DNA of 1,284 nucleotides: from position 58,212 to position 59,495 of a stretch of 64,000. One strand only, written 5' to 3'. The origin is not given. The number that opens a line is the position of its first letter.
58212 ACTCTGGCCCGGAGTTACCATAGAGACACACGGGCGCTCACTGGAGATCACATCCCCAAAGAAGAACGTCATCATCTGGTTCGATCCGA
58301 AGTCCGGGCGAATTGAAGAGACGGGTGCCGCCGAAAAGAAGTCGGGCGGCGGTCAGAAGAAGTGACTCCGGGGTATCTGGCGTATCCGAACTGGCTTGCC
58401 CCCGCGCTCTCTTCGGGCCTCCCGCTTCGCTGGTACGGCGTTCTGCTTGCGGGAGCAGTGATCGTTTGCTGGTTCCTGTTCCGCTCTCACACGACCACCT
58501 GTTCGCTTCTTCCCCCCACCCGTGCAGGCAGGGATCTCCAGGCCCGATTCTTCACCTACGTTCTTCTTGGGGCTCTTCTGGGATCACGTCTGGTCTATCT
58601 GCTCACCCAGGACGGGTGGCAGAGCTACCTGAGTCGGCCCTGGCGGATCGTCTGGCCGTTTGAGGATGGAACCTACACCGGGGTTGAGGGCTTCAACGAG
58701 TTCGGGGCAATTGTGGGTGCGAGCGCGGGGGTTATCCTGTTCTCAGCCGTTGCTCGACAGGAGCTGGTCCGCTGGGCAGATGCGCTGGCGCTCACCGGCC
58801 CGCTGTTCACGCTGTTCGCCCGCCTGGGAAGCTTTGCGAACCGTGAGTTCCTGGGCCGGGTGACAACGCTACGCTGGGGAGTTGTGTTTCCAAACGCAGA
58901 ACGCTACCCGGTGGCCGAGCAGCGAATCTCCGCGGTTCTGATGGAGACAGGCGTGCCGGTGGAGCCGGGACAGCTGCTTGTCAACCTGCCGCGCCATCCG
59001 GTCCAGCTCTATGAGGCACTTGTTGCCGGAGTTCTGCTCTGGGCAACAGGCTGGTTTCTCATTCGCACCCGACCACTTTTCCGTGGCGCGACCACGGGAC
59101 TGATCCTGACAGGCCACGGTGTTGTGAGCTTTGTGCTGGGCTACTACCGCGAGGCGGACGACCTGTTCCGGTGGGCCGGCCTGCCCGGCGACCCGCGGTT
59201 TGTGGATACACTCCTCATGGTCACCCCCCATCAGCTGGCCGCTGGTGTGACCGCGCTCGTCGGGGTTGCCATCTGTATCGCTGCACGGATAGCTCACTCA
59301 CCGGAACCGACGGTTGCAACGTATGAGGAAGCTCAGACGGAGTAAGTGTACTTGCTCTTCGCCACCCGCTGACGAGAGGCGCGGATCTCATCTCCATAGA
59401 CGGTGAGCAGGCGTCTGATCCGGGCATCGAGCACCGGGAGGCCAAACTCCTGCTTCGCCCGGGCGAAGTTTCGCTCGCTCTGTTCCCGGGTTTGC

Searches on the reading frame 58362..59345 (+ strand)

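Call 84: search_protein_families(library=pfam, proteins=[window:58362-59345:+], max_evalue=0.00001)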
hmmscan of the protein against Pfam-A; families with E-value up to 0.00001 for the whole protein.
window:58362-59345:+ (327 aa): 1 family
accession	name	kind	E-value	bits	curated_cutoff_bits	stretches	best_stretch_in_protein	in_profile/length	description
PF01790.23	LGT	-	1.4e-32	113.4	24.9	1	18-305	6-238/240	Prolipoprotein diacylglyceryl transferase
